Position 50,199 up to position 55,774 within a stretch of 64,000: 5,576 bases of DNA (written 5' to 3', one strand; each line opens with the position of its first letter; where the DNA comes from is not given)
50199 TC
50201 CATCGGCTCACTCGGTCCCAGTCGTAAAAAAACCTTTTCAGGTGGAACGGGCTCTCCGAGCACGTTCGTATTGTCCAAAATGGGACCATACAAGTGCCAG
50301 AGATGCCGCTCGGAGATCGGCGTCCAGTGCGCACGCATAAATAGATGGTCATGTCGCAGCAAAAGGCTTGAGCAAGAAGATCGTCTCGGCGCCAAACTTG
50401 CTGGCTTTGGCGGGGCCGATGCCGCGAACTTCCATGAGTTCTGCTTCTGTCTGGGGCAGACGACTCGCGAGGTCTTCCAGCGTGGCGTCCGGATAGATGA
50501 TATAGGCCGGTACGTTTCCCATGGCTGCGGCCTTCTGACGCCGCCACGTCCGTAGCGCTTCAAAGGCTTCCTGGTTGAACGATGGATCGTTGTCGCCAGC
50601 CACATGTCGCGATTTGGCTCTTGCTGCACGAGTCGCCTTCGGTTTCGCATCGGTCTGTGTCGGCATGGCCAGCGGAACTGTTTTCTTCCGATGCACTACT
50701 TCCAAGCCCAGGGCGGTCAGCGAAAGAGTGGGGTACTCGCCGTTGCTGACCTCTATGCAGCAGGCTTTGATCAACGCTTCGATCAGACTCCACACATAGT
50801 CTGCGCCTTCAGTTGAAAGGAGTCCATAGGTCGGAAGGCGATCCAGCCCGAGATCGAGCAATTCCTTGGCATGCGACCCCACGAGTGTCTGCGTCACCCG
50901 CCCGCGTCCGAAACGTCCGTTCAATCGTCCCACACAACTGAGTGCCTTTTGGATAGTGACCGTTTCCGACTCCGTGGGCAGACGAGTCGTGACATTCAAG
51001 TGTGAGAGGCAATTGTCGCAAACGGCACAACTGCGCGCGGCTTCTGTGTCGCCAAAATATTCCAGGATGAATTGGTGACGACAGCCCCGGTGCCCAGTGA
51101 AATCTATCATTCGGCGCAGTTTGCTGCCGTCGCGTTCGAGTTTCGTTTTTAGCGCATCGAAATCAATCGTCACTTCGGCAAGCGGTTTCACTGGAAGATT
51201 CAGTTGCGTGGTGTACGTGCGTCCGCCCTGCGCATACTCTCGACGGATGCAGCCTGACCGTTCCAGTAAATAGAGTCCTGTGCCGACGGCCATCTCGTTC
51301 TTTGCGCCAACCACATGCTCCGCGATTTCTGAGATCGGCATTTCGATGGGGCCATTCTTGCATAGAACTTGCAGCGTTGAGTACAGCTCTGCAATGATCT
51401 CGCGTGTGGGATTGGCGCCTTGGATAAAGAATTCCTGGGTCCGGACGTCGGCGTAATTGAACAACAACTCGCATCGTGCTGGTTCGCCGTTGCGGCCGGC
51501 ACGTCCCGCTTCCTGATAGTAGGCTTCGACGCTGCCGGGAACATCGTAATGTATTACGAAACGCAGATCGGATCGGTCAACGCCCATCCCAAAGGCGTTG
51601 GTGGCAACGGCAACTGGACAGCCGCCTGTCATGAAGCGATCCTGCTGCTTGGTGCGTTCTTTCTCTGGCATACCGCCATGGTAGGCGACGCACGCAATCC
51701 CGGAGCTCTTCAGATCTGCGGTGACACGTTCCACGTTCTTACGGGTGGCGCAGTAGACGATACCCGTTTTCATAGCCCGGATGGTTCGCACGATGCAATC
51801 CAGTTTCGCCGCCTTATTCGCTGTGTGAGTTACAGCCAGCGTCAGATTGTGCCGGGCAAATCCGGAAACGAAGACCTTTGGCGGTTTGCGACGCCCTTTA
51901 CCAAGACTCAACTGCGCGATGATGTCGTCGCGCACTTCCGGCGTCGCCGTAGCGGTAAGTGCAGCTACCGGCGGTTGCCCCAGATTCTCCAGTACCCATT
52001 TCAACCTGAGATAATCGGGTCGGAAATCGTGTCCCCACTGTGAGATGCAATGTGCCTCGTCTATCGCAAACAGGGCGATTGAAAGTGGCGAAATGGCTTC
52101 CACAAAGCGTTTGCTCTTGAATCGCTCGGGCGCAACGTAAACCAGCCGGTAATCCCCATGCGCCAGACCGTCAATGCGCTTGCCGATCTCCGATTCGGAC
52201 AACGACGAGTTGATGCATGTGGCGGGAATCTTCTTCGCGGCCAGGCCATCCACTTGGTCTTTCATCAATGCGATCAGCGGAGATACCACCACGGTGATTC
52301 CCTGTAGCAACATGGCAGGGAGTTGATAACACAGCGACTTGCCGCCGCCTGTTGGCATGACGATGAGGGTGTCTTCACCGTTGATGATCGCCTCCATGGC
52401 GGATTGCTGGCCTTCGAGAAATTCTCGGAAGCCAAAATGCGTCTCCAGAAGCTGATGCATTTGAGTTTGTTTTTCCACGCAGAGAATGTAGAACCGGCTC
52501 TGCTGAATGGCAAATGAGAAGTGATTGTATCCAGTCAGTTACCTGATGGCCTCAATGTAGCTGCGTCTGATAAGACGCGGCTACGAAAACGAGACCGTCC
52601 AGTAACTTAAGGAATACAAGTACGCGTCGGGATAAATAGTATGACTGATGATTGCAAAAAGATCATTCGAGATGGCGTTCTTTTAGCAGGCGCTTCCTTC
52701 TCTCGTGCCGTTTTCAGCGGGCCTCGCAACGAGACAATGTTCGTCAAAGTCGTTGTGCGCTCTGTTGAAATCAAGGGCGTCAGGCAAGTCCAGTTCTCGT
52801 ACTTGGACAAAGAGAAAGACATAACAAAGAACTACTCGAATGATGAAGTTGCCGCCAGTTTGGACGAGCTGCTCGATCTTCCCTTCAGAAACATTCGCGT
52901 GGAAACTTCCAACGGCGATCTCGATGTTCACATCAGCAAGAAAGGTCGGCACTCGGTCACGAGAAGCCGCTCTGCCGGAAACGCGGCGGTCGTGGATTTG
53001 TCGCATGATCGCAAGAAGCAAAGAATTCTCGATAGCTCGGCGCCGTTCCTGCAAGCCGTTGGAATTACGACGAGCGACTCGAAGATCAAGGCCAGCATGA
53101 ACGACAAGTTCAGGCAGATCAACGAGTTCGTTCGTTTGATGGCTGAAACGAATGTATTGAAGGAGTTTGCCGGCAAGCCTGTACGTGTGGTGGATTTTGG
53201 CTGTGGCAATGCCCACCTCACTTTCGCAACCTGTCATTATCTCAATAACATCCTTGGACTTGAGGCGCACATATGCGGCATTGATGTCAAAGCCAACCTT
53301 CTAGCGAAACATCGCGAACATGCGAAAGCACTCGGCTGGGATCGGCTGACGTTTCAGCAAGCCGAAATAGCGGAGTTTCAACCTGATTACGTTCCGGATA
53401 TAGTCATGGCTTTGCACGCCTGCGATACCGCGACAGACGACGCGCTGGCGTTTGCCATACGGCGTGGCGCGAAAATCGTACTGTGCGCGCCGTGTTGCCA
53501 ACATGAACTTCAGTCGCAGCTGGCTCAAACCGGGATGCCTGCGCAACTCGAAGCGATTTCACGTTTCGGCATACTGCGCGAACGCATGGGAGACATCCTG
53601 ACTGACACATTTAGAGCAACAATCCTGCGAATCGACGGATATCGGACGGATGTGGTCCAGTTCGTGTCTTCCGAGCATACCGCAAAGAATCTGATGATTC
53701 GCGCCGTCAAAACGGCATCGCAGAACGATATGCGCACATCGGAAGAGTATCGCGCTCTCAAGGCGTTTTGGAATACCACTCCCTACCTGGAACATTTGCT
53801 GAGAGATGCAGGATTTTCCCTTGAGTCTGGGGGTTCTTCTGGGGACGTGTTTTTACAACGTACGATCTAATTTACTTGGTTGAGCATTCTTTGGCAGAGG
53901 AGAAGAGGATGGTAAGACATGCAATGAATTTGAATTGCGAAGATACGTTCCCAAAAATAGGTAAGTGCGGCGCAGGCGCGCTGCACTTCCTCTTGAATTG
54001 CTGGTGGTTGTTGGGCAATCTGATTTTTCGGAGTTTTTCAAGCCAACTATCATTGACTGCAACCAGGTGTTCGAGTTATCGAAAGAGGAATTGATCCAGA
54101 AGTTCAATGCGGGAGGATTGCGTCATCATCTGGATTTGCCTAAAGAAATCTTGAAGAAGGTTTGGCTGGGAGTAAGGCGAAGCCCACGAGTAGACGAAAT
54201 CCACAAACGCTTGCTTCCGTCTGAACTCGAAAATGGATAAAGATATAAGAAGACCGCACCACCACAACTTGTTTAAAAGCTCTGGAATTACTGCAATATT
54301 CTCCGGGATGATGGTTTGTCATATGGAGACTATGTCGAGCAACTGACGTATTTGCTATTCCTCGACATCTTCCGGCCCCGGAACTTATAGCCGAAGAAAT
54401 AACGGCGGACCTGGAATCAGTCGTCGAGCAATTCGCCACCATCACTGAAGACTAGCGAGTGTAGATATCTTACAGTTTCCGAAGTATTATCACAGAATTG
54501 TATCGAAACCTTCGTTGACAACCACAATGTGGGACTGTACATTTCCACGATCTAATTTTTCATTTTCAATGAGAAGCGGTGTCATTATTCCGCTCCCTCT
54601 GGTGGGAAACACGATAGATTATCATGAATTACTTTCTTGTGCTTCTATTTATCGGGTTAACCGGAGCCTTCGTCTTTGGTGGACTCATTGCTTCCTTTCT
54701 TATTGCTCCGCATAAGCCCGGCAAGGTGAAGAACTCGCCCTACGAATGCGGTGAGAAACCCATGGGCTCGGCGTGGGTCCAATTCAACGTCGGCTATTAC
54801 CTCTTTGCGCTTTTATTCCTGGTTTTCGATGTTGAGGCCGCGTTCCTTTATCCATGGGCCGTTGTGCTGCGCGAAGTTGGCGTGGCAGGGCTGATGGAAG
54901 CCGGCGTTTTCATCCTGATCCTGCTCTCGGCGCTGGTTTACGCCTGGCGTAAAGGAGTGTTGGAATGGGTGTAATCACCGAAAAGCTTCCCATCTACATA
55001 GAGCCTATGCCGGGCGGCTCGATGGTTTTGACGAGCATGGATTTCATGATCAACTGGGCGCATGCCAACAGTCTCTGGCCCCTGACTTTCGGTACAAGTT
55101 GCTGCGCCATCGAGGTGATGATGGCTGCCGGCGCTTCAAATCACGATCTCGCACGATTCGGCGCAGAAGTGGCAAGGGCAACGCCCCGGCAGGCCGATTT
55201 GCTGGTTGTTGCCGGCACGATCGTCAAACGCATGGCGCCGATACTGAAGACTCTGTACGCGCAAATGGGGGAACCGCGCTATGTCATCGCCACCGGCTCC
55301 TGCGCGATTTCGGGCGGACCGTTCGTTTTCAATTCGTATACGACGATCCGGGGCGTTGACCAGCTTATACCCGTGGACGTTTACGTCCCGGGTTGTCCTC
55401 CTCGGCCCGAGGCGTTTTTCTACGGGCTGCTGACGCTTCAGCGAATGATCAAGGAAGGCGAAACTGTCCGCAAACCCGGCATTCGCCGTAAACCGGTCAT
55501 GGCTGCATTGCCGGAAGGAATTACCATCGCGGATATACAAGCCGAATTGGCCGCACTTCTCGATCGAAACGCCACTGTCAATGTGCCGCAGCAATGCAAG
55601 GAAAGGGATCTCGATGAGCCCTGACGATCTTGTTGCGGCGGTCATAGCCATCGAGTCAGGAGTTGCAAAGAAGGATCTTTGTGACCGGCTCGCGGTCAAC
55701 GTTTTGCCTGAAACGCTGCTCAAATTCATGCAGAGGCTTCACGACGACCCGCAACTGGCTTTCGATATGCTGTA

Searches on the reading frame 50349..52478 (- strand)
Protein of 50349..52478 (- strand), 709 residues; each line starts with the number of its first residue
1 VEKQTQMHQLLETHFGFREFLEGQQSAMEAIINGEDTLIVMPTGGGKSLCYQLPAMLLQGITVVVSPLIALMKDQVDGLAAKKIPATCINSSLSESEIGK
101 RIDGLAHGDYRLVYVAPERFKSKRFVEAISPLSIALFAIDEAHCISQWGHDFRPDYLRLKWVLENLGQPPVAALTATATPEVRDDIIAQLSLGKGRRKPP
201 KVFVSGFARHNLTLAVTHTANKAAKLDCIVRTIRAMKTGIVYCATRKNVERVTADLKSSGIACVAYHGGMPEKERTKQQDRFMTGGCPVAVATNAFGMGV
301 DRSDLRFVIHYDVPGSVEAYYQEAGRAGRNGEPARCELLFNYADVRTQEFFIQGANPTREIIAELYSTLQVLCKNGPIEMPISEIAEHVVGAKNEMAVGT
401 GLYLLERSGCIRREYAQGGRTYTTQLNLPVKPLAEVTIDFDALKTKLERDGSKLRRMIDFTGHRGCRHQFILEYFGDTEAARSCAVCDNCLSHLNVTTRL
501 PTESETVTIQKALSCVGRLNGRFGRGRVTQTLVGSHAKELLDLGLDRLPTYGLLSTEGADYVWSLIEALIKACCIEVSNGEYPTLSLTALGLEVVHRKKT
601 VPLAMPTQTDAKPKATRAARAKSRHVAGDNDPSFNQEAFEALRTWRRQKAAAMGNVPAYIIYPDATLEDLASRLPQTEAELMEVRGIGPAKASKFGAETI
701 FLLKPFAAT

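Call 94: search_protein_families(library=pfam, proteins=[window:50349-52478:-], max_evalue=0.00001)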
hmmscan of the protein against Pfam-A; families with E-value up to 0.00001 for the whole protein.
window:50349-52478:- (709 aa): 5 families
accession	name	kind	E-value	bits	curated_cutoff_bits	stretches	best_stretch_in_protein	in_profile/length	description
PF00270.35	DEAD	-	2.6e-24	86.3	26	1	23-183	3-165/167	DEAD/DEAH box helicase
PF00271.37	Helicase_C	-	7.7e-24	84.5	23.5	1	225-331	5-110/110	Helicase conserved C-terminal domain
PF09382.16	RQC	-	8.4e-19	67.9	23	1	506-610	8-112/114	RQC domain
PF00570.28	HRDC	-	1e-17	64.3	23.8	1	636-698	2-63/68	HRDC domain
PF16124.10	RecQ_Zn_bind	-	4.2e-13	50.3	25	1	446-491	20-66/66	RecQ zinc-binding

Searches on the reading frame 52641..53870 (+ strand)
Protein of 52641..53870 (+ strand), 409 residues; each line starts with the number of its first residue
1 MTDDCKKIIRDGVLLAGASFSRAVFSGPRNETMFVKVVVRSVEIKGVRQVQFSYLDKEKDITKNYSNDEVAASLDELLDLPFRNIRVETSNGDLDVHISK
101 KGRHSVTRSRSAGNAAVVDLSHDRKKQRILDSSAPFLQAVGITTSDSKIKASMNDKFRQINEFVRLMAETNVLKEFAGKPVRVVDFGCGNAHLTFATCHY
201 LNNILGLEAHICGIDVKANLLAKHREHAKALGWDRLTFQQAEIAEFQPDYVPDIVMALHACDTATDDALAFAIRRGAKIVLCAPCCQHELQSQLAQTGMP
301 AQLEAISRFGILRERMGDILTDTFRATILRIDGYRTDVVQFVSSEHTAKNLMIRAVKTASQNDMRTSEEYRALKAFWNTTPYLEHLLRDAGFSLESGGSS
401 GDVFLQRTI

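Call 94: search_protein_families(library=pfam, proteins=[window:52641-53870:+], max_evalue=0.00001)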
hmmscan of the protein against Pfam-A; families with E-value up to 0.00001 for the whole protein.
window:52641-53870:+ (409 aa): 4 families
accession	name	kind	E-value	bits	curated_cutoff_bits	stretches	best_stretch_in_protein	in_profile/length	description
PF13679.12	Methyltransf_32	-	4.2e-36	124.5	27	1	155-293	1-143/143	Methyltransferase domain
PF13847.12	Methyltransf_31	-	3.2e-12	46.8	27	1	181-270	5-93/145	Methyltransferase domain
PF13649.12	Methyltransf_25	-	1.7e-07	32.3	27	1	183-271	1-84/97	Methyltransferase domain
PF08242.18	Methyltransf_12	-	3.3e-06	28.2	30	0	184-264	1-78/98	Methyltransferase domain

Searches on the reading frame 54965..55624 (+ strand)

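Call 94: search_protein_families(library=pfam, proteins=[window:54965-55624:+], max_evalue=0.00001)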
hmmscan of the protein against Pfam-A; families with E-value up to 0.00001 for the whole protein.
window:54965-55624:+ (219 aa): 1 family
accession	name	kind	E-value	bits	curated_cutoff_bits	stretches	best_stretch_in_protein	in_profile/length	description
PF01058.29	Oxidored_q6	-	8.3e-28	97.1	27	1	46-157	3-127/128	NADH ubiquinone oxidoreductase, 20 Kd subunit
